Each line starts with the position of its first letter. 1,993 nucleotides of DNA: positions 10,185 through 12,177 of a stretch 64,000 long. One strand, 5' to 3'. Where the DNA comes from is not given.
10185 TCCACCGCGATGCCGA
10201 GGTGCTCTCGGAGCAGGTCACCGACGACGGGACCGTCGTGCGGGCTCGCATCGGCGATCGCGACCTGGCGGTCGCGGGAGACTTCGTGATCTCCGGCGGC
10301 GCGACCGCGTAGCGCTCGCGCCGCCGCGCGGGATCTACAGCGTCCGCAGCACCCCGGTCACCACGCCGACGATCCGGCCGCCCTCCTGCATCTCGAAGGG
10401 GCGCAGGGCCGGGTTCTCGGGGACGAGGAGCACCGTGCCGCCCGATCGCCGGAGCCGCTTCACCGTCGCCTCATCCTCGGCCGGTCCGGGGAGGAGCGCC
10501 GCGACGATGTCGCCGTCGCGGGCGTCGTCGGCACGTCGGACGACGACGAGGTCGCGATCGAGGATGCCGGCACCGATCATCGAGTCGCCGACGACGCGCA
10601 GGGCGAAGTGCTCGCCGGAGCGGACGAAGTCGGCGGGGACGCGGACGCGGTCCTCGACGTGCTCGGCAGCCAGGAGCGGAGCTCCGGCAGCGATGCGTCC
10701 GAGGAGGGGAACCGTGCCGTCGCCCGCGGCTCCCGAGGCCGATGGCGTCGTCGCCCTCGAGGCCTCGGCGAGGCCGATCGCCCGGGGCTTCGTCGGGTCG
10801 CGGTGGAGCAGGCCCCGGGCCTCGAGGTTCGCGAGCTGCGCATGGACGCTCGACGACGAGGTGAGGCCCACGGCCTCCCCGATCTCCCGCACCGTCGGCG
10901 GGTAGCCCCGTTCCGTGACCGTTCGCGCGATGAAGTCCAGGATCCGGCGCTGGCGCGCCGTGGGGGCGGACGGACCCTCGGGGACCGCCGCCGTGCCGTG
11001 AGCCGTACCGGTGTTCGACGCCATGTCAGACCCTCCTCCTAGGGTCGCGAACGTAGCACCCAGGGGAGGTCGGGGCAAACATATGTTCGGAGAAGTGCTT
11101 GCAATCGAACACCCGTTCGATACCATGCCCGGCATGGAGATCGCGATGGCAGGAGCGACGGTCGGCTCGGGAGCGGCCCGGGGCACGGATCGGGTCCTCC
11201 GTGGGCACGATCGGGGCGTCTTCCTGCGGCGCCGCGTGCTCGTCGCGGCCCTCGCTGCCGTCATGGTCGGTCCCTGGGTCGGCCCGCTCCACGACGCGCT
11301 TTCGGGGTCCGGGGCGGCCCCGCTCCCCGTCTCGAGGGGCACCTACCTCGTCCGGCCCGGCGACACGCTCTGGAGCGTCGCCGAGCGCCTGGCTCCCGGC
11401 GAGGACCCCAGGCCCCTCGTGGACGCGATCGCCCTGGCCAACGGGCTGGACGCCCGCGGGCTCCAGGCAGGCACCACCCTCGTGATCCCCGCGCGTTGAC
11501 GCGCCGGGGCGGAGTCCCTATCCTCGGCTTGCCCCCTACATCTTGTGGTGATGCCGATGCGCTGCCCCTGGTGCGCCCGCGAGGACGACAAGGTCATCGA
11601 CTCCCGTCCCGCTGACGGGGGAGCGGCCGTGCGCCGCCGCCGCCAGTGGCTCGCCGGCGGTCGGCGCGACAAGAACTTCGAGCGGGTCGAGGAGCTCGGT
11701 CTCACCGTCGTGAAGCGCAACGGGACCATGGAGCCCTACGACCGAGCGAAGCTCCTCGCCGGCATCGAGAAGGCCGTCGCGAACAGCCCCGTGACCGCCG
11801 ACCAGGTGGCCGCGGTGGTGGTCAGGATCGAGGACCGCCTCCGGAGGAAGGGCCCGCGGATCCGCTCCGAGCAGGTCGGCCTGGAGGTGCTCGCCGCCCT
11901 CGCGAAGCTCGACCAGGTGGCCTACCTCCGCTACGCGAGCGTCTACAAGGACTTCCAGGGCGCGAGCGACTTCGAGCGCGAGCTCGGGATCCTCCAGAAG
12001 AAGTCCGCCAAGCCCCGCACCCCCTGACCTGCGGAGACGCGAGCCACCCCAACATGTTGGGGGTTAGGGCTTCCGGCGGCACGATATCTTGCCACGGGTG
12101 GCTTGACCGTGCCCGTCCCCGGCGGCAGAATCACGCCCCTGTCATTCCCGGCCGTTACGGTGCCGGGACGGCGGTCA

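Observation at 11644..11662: NrdR lacks the second CxxC of its zinc ribbon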

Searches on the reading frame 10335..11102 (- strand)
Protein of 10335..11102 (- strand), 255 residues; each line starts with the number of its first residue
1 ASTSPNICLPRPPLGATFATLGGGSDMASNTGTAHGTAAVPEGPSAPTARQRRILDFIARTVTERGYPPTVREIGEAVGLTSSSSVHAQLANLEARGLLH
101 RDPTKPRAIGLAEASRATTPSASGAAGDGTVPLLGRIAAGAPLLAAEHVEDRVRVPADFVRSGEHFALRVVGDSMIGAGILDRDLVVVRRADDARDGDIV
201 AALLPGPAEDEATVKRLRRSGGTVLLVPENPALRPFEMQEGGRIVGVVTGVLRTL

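Call 4: search_protein_families(library=pfam, proteins=[window:10335-11102:-], max_evalue=0.01)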
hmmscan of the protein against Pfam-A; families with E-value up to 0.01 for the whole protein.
window:10335-11102:- (255 aa): 4 families
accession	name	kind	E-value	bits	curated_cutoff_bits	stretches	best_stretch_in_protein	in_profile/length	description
PF00717.28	Peptidase_S24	-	1.3e-29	102.7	23.3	1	132-248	1-115/116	Peptidase S24-like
PF01726.22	LexA_DNA_bind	-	1.5e-23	82.8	23.7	1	48-108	5-65/65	LexA DNA binding domain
PF12802.13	MarR_2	-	1.4e-05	25.6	27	1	48-103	4-56/61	MarR family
PF09339.16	HTH_IclR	-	0.0018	18.5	22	1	54-103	8-52/52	IclR helix-turn-helix domain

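Call 51: find_encoding_contigs(protein=window:10335-11024:-, flank=3000, max_places=10)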
Protein window:10335-11024:- (229 aa): no gene with exactly this product is on record in the collection.
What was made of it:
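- Tried and rejected: Fishing for the MAG's own strain through its private LexA allele found nothing on record (call 51).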

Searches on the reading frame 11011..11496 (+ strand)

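Call 4: search_protein_families(library=pfam, proteins=[window:11011-11496:+], max_evalue=0.01)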
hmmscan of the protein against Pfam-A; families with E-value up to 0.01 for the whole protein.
window:11011-11496:+ (162 aa): 1 family
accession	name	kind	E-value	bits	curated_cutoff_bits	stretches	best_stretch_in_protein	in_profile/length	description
PF01476.26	LysM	-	7.7e-09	35.8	20.9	1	112-160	1-43/43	LysM domain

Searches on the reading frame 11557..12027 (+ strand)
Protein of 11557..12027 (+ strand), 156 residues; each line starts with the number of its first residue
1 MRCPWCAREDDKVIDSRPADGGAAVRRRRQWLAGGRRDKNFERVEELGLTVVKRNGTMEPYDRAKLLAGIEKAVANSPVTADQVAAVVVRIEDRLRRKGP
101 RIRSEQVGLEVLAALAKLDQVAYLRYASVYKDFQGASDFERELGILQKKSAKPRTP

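Call 4: search_protein_families(library=pfam, proteins=[window:11557-12024:+], max_evalue=0.01)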
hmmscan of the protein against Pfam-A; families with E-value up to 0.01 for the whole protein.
window:11557-12024:+ (156 aa): 2 families
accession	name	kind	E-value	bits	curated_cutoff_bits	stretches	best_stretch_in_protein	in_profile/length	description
PF03477.21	ATP-cone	-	1.6e-16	61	25.8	1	50-134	2-86/88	ATP cone domain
PF22811.2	Zn_ribbon_NrdR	-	1.5e-12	47.7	27.2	1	1-37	1-37/42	Transcriptional repressor NrdR-like, N-terminal domain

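Call 5: search_protein_families(library=ncbifam, proteins=[window:11557-12024:+], max_evalue=0.01)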
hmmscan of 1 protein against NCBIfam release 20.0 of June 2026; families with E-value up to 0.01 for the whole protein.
window:11557-12024:+ (156 aa): 3 families
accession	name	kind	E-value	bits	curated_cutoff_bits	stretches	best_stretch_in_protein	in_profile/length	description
TIGR00244.1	TIGR00244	equivalog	1.9e-41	141.6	124.65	1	1-143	1-144/147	transcriptional regulator NrdR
NF009028.0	PRK12364.1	equivalog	0.0011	17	1377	1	50-116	2-73/842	ribonucleoside-diphosphate reductase subunit alpha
NF006732.0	PRK09263.1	equivalog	0.0025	16.3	657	1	50-142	4-93/712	anaerobic ribonucleoside-triphosphate reductase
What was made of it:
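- On NrdR (TIGR00244; Pfam PF22811 + PF03477): TIGR00244 gives 141.6 bits against a cut-off of 124.65 (call 5).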

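Call 6: find_homologous_proteins(query=window:11557-12024:+)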
Query window:11557-12024:+ (156 aa): 3718 proteins with E <= 0.001 among 4294 candidates; the best 120 are listed.
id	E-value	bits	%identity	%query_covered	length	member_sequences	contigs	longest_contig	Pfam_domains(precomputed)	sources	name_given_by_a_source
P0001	1.7e-87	309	94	100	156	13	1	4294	PF22811.3,PF03477.22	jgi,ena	jgi:transcriptional repressor NrdR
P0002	4.4e-86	304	92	100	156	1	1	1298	PF22811.3,PF03477.22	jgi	jgi:transcriptional repressor NrdR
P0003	6.5e-86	304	92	100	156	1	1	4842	PF22811.3,PF03477.22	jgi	jgi:transcriptional repressor NrdR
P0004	8.3e-84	297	90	100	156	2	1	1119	PF22811.3,PF03477.22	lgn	-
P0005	3.7e-78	278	84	99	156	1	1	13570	PF22811.3,PF03477.22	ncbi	ncbi:MAG: transcriptional regulator NrdR [Actinomycetota bacterium]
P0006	3.8e-77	275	83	100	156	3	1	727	PF22811.3,PF03477.22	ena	-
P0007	3.2e-72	259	78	100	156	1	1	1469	PF22811.3,PF03477.22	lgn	-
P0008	6.3e-72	258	77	100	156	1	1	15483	PF22811.3,PF03477.22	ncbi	ncbi:MAG: transcriptional regulator NrdR [Actinomycetota bacterium]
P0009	9.9e-72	258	79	100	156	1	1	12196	PF22811.3,PF03477.22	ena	-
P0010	2.6e-71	256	77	100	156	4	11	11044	PF22811.3,PF03477.22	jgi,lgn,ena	jgi:transcriptional repressor NrdR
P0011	1.8e-70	254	76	100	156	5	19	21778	PF22811.3,PF03477.22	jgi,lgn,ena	jgi:transcriptional repressor NrdR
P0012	6.8e-65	235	71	99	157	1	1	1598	PF22811.3,PF03477.22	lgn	-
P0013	2.2e-64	234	69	99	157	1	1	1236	PF22811.3,PF03477.22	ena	-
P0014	4.0e-64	233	69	99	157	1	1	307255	PF22811.3,PF03477.22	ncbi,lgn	-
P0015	4.7e-64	233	69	99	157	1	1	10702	PF22811.3,PF03477.22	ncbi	-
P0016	8.0e-64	232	72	96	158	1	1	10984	PF22811.3,PF03477.22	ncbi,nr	ncbi:MAG: transcriptional repressor NrdR [Actinobacteria bacterium]|nr:transcriptional repressor Nrd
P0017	2.2e-63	231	69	100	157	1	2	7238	PF22811.3,PF03477.22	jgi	jgi:transcriptional repressor NrdR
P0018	4.2e-63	230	68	99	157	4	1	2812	PF22811.3,PF03477.22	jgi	jgi:transcriptional repressor NrdR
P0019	5.4e-63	229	71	100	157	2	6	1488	PF22811.3,PF03477.22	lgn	-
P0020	6.3e-63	229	71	99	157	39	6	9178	PF22811.3,PF03477.22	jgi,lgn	-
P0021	1.2e-62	228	67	99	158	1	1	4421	PF22811.3,PF03477.22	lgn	-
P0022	1.3e-62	228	71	99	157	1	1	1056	PF22811.3,PF03477.22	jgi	jgi:transcriptional repressor NrdR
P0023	1.3e-62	228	67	99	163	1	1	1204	PF22811.3,PF03477.22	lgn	-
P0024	1.4e-62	228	71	99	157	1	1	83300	PF22811.3,PF03477.22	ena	-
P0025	1.5e-62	228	71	96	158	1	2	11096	PF22811.3,PF03477.22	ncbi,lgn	-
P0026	2.1e-62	227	70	99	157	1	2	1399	PF22811.3,PF03477.22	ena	-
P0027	2.3e-62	227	71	95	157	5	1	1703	PF22811.3,PF03477.22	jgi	jgi:transcriptional repressor NrdR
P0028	2.4e-62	227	70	99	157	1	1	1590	PF22811.3,PF03477.22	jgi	jgi:transcriptional repressor NrdR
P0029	2.5e-62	227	70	96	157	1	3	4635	PF22811.3,PF03477.22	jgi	jgi:transcriptional repressor NrdR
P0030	3.5e-62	227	70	99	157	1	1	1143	PF22811.3,PF03477.22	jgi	-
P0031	4.1e-62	226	70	99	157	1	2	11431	PF22811.3,PF03477.22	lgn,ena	-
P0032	4.6e-62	226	69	99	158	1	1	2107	PF22811.3,PF03477.22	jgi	jgi:transcriptional repressor NrdR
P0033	4.7e-62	226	69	99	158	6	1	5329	PF22811.3,PF03477.22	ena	-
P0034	6.1e-62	226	69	99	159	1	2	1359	PF22811.3,PF03477.22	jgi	jgi:transcriptional repressor NrdR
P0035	7.1e-62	226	68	99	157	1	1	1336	PF22811.3,PF03477.22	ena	-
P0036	7.4e-62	226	66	99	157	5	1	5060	PF22811.3,PF03477.22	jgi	jgi:transcriptional repressor NrdR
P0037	7.8e-62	226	69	99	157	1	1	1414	PF22811.3,PF03477.22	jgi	jgi:transcriptional repressor NrdR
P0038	1.0e-61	225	69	99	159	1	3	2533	PF22811.3,PF03477.22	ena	-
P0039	1.1e-61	225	69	99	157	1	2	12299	PF22811.3,PF03477.22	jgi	jgi:transcriptional repressor NrdR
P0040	1.2e-61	225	68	99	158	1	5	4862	PF22811.3,PF03477.22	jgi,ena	-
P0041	1.3e-61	225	67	99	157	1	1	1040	PF22811.3,PF03477.22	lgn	-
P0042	1.5e-61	225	67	99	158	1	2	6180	PF22811.3,PF03477.22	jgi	jgi:transcriptional repressor NrdR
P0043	1.7e-61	224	69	99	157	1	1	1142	PF22811.3,PF03477.22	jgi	jgi:transcriptional repressor NrdR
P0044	2.2e-61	224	68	97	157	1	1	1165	PF22811.3,PF03477.22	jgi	jgi:transcriptional repressor NrdR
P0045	2.2e-61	224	68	99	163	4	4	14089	PF22811.3,PF03477.22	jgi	jgi:transcriptional repressor NrdR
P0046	2.2e-61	224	69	99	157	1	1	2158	PF22811.3,PF03477.22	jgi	jgi:transcriptional repressor NrdR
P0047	2.5e-61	224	69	99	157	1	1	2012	PF22811.3,PF03477.22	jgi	jgi:transcriptional repressor NrdR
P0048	2.7e-61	224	66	99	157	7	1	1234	PF22811.3,PF03477.22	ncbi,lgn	-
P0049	2.7e-61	224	69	99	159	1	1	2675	PF22811.3,PF03477.22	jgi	jgi:transcriptional repressor NrdR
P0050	2.7e-61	224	67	97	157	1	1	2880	PF22811.3,PF03477.22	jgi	jgi:transcriptional repressor NrdR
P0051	3.3e-61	223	69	94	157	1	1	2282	PF22811.3,PF03477.22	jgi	jgi:transcriptional repressor NrdR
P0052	3.9e-61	223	68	97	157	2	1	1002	PF22811.3,PF03477.22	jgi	jgi:transcriptional repressor NrdR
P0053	4.4e-61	223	69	96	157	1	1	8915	PF22811.3,PF03477.22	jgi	jgi:transcriptional repressor NrdR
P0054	4.7e-61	223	69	99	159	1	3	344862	PF22811.3,PF03477.22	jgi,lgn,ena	jgi:transcriptional repressor NrdR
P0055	4.9e-61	223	66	100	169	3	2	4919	PF22811.3,PF03477.22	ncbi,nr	ncbi:MAG: transcriptional repressor NrdR [Actinobacteria bacterium]|nr:transcriptional repressor Nrd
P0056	5.4e-61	223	65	99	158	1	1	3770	PF22811.3,PF03477.22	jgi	jgi:transcriptional repressor NrdR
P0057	5.5e-61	223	69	99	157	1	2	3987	PF22811.3,PF03477.22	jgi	jgi:transcriptional repressor NrdR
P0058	5.6e-61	223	69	99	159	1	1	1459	PF22811.3,PF03477.22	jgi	jgi:transcriptional repressor NrdR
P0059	5.7e-61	223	69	99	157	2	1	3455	PF22811.3,PF03477.22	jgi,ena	-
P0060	5.7e-61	223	69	99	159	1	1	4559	PF22811.3,PF03477.22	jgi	jgi:transcriptional repressor NrdR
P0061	6.9e-61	222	65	99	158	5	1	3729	PF22811.3,PF03477.22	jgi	jgi:transcriptional repressor NrdR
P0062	8.2e-61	222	68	99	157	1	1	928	PF22811.3,PF03477.22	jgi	jgi:transcriptional repressor NrdR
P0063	9.4e-61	222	70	96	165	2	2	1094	PF22811.3,PF03477.22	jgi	jgi:transcriptional repressor NrdR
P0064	1.2e-60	222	66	100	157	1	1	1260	PF22811.3,PF03477.22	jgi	-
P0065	1.2e-60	222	66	97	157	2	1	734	PF22811.3,PF03477.22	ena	-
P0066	1.3e-60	222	68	99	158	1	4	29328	PF22811.3,PF03477.22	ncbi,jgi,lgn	jgi:transcriptional repressor NrdR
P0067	1.3e-60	221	68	96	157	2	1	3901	PF22811.3,PF03477.22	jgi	jgi:transcriptional repressor NrdR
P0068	1.3e-60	221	70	95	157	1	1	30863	PF22811.3,PF03477.22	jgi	jgi:transcriptional repressor NrdR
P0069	1.5e-60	221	69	99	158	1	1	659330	PF22811.3,PF03477.22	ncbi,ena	-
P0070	1.6e-60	221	68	99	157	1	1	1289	PF22811.3,PF03477.22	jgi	jgi:transcriptional repressor NrdR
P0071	2.0e-60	221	67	97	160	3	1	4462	PF22811.3,PF03477.22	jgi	jgi:transcriptional repressor NrdR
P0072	2.0e-60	221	68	99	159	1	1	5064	PF22811.3,PF03477.22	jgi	jgi:transcriptional repressor NrdR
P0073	2.2e-60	221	67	100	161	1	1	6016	PF22811.3,PF03477.22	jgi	jgi:transcriptional repressor NrdR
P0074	2.5e-60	221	65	99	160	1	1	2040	PF22811.3,PF03477.22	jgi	jgi:transcriptional repressor NrdR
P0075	2.6e-60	221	67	99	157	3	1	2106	PF22811.3,PF03477.22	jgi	jgi:transcriptional repressor NrdR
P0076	2.7e-60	221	65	99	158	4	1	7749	PF22811.3,PF03477.22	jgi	jgi:transcriptional repressor NrdR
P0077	3.1e-60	220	68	96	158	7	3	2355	PF22811.3,PF03477.22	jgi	-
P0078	3.9e-60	220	66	100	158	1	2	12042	PF22811.3,PF03477.22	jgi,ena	jgi:transcriptional repressor NrdR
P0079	3.9e-60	220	68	96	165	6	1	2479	PF22811.3,PF03477.22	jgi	jgi:transcriptional repressor NrdR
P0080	4.1e-60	220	68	99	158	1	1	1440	PF22811.3,PF03477.22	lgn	-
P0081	4.2e-60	220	68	96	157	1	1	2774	PF22811.3,PF03477.22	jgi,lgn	jgi:transcriptional repressor NrdR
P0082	4.4e-60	220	68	99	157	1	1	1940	PF22811.3,PF03477.22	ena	-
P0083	4.7e-60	220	66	99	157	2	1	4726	PF22811.3,PF03477.22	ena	-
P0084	4.8e-60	220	68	99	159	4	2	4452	PF22811.3,PF03477.22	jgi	jgi:transcriptional repressor NrdR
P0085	5.1e-60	220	65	99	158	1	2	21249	PF22811.3,PF03477.22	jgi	jgi:transcriptional repressor NrdR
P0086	5.1e-60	220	69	99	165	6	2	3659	PF22811.3,PF03477.22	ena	-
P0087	5.5e-60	220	65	99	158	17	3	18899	PF22811.3,PF03477.22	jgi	jgi:transcriptional repressor NrdR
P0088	5.6e-60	219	68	99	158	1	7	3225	PF22811.3,PF03477.22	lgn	-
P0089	5.7e-60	219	68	96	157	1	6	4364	PF22811.3,PF03477.22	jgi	jgi:transcriptional repressor NrdR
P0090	5.8e-60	219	67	99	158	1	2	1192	PF22811.3,PF03477.22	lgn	-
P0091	5.8e-60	219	68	96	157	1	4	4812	PF22811.3,PF03477.22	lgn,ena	-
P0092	6.0e-60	219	68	96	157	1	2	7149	PF22811.3,PF03477.22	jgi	jgi:transcriptional repressor NrdR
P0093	6.3e-60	219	66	99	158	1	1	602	PF22811.3,PF03477.22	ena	-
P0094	7.7e-60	219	68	96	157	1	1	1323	PF22811.3,PF03477.22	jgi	jgi:transcriptional repressor NrdR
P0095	7.7e-60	219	68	97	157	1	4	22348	PF22811.3,PF03477.22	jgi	jgi:transcriptional repressor NrdR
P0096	7.8e-60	219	65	100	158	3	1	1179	PF22811.3,PF03477.22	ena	-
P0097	8.8e-60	219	69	99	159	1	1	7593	PF22811.3,PF03477.22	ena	-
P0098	9.0e-60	219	67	99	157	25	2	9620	PF22811.3,PF03477.22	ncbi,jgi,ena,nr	ncbi:MAG TPA: transcriptional regulator NrdR [Actinomycetota bacterium]|nr:transcriptional regulator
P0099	9.1e-60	219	66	99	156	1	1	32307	PF22811.3,PF03477.22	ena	-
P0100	1.0e-59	219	66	97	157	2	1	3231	PF22811.3,PF03477.22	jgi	jgi:transcriptional repressor NrdR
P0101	1.0e-59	219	67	99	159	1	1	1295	PF22811.3,PF03477.22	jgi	jgi:transcriptional repressor NrdR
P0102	1.1e-59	219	66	99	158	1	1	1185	PF22811.3,PF03477.22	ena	-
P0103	1.1e-59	219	66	99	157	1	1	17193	PF22811.3,PF03477.22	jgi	jgi:transcriptional repressor NrdR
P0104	1.2e-59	218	69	99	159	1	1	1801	PF22811.3,PF03477.22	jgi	-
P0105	1.3e-59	218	65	99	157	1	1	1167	PF22811.3,PF03477.22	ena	-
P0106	1.3e-59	218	67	99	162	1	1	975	PF22811.3,PF03477.22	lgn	-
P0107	1.3e-59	218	65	99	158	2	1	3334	PF22811.3,PF03477.22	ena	-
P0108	1.3e-59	218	66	96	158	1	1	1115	PF22811.3,PF03477.22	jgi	jgi:transcriptional repressor NrdR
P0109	1.4e-59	218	66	97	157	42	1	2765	PF22811.3,PF03477.22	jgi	jgi:transcriptional repressor NrdR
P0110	1.4e-59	218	67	97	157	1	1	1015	PF22811.3,PF03477.22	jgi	jgi:transcriptional repressor NrdR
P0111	1.4e-59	218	65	99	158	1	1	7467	PF22811.3,PF03477.22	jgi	jgi:transcriptional repressor NrdR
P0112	1.5e-59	218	66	99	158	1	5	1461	PF22811.3,PF03477.22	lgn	-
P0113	1.6e-59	218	67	99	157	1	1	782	PF22811.3,PF03477.22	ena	-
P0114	1.6e-59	218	69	96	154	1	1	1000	PF22811.3,PF03477.22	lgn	-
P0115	1.7e-59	218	67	99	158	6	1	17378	PF22811.3,PF03477.22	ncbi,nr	ncbi:MAG: transcriptional regulator NrdR [Actinobacteria bacterium RBG_19FT_COMBO_70_19]|nr:MAG: tra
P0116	1.7e-59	218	64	99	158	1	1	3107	PF22811.3,PF03477.22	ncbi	-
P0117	1.8e-59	218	65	99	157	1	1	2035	PF22811.3,PF03477.22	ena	-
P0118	1.8e-59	218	66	99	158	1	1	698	PF22811.3,PF03477.22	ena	-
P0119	1.9e-59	218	67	99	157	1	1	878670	PF22811.3,PF03477.22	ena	-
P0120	1.9e-59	218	65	100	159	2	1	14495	PF22811.3,PF03477.22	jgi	jgi:transcriptional repressor NrdR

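Call 7: find_related_loci(query=window:11557-12024:+, collection=genome_contigs, flank=6000)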
Query window:11557-12024:+ (156 aa) in genome_contigs; peptide patterns used: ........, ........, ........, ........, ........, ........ (x = any residue, [..] = any of these).
599 stretches matched a pattern (row limit reached: there are more); 66 encode a relative of the query (tblastn E <= 1e-3); 66 distinct loci.
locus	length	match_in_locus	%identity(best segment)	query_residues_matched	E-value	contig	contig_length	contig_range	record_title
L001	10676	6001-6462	68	1-154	7e-69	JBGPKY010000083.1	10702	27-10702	MAG: Actinomycetota bacterium isolate OBJ_0618_7090110_275 k141_1110293_length_10702_cov_113.0000, whole genome shotgun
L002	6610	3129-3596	69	1-155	7e-68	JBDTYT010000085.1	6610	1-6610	MAG: Actinomycetota bacterium isolate cluster4_bin.148 NODE_40261_length_6610_cov_10.409611, whole genome shotgun sequen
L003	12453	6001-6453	68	1-151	1e-66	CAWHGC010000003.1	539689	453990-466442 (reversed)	MAG: uncultured Actinomycetes bacterium isolate MFD00392.bin.2.365 genome assembly, contig: contig_19210, whole genome s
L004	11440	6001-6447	69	1-149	2e-66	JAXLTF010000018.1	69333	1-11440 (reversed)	MAG: Actinomycetota bacterium isolate STL-ACT54 C1.64.fa-18, whole genome shotgun sequence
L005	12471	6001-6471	66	1-155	5e-66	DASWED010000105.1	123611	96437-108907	MAG TPA_asm: Actinomycetota bacterium isolate SMAG_U2753 k141_48949, whole genome shotgun sequence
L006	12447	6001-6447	70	1-149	8e-66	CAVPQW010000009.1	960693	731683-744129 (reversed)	MAG: uncultured Actinomycetes bacterium isolate MFD00392.bin.2.126 genome assembly, contig: contig_6621, whole genome sh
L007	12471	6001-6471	65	1-156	7e-65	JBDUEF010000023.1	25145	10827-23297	MAG: Actinomycetota bacterium isolate cluster4_bin.89 NODE_3079_length_25145_cov_15.296612, whole genome shotgun sequenc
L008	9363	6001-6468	64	1-154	1e-64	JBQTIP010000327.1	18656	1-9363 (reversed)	MAG: Actinomycetota bacterium isolate SAR1 c_000000050583, whole genome shotgun sequence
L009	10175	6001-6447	67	1-149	1e-64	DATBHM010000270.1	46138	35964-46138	MAG TPA_asm: Actinomycetota bacterium isolate SMAG_U3866 k141_2566543, whole genome shotgun sequence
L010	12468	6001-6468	65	1-156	2e-64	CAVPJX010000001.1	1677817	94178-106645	MAG: uncultured Actinomycetes bacterium isolate MFD10007.bin.1.62 genome assembly, contig: contig_15745, whole genome sh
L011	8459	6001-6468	62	1-156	3e-64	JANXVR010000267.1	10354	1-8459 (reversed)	MAG: Actinomycetes bacterium isolate GL140_1_metabat_128 GL140_1_k141_1698769, whole genome shotgun sequence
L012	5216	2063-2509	63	1-149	4e-63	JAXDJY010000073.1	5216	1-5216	MAG: Actinomycetota bacterium isolate BP_582 scaffold_7884964, whole genome shotgun sequence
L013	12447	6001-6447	64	1-149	4e-63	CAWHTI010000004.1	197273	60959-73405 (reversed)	MAG: uncultured Actinomycetes bacterium isolate MFD09206.bin.2.196 genome assembly, contig: contig_15495, whole genome s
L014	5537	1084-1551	63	1-155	9e-63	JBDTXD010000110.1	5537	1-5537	MAG: Actinomycetota bacterium isolate cluster4_bin.108 NODE_56345_length_5537_cov_5.891098, whole genome shotgun sequenc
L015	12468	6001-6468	63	1-154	2e-61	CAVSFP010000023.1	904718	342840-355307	MAG: uncultured Actinomycetes bacterium isolate MFD02134.bin.2.91 genome assembly, contig: contig_9789, whole genome sho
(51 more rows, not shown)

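Call 9: list_cluster_members(proteins=[window:11557-12024:+, P0001, P0002, P0003, P0004])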
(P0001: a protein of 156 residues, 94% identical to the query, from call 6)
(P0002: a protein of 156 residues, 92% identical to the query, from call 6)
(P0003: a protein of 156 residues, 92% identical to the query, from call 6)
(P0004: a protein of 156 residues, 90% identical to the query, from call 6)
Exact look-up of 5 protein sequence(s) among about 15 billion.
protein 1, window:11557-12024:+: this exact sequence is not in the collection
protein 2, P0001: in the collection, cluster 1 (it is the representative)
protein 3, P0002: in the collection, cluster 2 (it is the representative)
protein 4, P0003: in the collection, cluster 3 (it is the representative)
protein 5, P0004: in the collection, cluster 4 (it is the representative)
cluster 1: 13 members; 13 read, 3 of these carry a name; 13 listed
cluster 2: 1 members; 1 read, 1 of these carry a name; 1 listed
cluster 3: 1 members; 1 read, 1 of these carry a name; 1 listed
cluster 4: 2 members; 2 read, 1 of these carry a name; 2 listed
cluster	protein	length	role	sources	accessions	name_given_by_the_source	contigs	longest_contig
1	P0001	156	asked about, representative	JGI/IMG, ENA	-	transcriptional repressor NrdR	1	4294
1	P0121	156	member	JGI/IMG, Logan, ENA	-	transcriptional repressor NrdR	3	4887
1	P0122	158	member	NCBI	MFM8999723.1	MAG: transcriptional regulator NrdR [Actinomycetota bacterium]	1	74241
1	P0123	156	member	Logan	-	-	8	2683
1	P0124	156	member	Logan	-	-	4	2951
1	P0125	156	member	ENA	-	-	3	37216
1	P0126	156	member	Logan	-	-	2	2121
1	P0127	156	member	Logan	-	-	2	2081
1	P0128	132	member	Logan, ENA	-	-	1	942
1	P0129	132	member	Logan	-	-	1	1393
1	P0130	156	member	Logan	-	-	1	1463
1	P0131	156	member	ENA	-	-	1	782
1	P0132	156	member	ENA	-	-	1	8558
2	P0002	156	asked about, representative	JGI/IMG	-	transcriptional repressor NrdR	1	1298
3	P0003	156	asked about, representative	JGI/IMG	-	transcriptional repressor NrdR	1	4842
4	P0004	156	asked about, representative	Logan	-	-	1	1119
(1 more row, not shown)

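Call 10: find_encoding_contigs(protein=window:11557-12027:+, flank=6000)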
Protein window:11557-12027:+ (156 aa): no gene with exactly this product is on record in the collection.

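Call 12: find_encoding_contigs(protein=P0127, flank=3000)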
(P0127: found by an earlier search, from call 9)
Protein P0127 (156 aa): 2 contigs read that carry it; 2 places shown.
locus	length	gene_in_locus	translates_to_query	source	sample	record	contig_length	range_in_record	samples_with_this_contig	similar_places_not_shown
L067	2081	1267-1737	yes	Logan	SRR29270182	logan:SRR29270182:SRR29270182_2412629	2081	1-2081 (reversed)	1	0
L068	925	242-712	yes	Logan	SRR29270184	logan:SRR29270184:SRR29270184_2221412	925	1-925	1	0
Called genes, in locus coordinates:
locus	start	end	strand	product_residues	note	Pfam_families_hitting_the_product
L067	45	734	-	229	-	PF01726:LexA_DNA_bind, PF12802:MarR_2 (weak), PF00717:Peptidase_S24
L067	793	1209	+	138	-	PF01476:LysM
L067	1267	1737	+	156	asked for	PF22811:Zn_ribbon_NrdR, PF03477:ATP-cone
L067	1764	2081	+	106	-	?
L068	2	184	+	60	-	?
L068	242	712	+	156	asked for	PF22811:Zn_ribbon_NrdR, PF03477:ATP-cone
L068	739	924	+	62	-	?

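Call 13: find_encoding_contigs(protein=P0122, flank=3000)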
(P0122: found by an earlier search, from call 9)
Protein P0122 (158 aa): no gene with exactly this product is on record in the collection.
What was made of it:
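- Tried and rejected: The 158-aa form, P0122, is in the protein collection, but no encoding contig is on record (call 13).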
